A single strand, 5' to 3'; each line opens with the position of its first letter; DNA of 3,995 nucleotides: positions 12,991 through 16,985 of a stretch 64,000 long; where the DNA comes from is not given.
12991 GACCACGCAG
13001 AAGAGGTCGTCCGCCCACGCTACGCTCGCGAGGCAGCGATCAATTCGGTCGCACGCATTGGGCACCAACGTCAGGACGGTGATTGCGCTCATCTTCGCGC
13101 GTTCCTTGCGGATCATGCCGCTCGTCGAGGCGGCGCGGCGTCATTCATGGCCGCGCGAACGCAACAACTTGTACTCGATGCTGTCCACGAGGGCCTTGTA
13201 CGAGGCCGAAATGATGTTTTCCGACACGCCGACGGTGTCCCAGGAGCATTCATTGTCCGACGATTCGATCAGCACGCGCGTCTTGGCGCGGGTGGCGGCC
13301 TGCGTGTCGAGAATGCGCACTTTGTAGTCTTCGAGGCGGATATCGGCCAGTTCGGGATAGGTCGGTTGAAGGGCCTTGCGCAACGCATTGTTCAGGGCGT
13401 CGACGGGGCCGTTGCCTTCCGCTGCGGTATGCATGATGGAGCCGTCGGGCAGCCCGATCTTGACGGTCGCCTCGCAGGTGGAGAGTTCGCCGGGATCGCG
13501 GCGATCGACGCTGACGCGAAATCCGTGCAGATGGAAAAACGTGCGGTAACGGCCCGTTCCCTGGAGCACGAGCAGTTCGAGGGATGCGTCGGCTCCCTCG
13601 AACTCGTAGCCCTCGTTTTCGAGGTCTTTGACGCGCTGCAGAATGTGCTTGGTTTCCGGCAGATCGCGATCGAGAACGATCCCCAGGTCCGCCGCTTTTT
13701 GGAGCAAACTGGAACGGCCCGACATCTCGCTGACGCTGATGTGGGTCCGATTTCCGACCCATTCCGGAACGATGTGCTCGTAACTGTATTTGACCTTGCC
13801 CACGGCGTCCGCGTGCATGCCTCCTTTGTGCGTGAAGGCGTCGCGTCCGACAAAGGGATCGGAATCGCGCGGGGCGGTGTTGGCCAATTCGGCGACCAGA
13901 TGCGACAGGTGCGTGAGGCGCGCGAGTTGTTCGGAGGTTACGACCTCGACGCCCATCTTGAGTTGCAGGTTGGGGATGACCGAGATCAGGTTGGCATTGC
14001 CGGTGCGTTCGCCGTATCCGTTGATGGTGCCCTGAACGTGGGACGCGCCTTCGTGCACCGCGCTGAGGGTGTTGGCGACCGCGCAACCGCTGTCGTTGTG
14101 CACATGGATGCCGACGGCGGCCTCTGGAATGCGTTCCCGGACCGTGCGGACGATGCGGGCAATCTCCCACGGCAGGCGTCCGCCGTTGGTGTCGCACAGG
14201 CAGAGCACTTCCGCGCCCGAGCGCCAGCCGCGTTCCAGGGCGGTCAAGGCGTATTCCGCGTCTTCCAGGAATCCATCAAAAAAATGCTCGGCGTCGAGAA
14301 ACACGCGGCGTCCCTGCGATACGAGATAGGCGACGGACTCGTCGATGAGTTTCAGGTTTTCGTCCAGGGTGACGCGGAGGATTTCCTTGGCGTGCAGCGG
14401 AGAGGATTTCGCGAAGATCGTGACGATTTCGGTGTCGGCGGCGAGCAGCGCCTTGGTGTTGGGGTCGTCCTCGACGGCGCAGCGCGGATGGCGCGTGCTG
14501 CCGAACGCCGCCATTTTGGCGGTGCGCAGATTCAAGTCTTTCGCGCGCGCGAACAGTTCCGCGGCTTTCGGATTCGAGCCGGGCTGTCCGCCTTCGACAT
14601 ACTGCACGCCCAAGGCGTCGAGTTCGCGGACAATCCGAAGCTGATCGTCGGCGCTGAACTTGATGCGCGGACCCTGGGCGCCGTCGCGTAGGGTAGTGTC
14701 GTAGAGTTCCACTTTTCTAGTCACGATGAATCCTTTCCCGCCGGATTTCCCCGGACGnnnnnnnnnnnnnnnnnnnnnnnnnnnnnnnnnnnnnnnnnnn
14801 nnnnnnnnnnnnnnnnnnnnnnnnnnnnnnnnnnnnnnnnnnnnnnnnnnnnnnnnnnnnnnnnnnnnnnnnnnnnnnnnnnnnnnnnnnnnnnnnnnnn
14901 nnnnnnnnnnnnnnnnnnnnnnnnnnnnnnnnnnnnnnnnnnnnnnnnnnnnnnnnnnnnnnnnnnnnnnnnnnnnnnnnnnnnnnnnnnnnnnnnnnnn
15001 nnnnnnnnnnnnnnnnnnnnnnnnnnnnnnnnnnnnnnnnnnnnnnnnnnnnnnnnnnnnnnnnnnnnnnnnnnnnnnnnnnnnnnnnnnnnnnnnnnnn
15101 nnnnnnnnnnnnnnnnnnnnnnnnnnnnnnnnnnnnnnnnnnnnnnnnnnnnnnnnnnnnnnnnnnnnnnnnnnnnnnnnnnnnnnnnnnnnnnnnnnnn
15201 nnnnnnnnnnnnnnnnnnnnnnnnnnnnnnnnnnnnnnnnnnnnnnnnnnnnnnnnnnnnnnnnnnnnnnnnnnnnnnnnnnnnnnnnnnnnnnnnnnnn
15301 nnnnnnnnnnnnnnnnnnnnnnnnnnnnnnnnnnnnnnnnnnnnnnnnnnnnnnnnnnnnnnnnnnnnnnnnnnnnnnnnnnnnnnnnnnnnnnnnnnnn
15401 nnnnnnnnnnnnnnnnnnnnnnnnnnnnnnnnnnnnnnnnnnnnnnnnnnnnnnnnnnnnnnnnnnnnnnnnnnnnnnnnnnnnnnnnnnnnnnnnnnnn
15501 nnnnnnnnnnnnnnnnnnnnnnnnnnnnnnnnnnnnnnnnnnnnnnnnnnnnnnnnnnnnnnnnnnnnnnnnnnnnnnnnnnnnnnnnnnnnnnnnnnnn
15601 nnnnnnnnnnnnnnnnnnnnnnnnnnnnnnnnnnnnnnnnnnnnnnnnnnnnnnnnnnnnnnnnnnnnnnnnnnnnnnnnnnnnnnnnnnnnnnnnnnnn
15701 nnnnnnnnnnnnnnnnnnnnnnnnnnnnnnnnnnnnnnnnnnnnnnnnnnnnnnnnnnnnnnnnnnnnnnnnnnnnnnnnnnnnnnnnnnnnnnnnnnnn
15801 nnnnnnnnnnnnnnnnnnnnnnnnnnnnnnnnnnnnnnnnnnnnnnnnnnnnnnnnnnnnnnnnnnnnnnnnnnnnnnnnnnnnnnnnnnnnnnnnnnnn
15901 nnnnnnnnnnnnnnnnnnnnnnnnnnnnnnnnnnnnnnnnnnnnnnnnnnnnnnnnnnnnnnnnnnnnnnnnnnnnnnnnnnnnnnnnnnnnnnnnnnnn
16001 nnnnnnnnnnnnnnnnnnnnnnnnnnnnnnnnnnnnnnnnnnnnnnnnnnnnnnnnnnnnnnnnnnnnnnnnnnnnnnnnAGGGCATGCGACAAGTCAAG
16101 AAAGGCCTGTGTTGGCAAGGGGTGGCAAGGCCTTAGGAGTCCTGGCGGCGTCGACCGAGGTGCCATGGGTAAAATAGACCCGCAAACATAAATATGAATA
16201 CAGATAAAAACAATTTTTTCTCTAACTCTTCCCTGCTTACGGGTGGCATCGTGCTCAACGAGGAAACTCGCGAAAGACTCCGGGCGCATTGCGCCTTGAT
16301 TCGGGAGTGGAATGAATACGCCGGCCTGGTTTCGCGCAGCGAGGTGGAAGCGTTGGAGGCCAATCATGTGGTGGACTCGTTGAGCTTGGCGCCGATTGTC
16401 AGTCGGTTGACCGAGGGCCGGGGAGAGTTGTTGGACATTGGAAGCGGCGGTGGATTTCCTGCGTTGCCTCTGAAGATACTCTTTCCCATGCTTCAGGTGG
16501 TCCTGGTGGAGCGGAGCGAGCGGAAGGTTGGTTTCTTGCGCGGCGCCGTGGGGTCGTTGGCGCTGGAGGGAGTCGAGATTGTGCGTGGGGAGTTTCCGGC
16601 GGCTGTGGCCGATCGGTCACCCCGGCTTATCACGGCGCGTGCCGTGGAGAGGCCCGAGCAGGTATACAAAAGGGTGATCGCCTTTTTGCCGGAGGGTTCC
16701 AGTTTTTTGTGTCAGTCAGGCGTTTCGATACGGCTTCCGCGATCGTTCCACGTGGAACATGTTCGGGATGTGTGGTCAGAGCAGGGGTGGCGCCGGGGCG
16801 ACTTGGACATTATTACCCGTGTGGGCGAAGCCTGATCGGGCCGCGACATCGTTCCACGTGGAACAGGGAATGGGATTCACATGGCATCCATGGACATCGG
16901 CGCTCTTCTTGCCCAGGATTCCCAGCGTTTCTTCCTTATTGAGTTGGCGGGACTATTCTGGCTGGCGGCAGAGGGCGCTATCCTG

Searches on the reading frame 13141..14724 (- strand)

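Call 21: search_protein_families(library=pfam, proteins=[window:13141-14724:-], max_evalue=0.001)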
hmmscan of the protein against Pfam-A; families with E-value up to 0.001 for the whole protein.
window:13141-14724:- (527 aa): 3 families
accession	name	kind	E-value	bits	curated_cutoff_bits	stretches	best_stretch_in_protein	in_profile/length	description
PF00682.25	HMGL-like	-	5.6e-46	157.5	29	1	4-277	1-260/260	HMGL-like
PF08502.15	LeuA_dimer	-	1.4e-27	96.6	24.9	1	377-519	2-130/131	LeuA allosteric (dimerisation) domain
PF22617.1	HCS_D2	-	7.9e-14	52.2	27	1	292-371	2-80/82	Homocitrate synthase post-HMGL domain-like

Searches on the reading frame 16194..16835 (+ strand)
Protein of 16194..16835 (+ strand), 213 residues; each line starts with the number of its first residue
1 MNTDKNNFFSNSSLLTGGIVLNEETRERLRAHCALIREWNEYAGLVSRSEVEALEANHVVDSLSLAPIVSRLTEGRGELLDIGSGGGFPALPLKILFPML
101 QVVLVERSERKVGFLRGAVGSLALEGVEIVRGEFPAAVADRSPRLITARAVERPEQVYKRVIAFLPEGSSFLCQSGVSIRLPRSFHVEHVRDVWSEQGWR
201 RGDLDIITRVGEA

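Call 21: search_protein_families(library=pfam, proteins=[window:16194-16835:+], max_evalue=0.001)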
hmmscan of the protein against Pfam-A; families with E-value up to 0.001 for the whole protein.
window:16194-16835:+ (213 aa): 2 families
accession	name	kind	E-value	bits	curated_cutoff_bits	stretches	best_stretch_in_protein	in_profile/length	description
PF02527.21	GidB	-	1.1e-29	103.6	27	1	27-173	3-146/184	rRNA small subunit methyltransferase G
PF13847.12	Methyltransf_31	-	0.00068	19.8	27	0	78-177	6-113/145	Methyltransferase domain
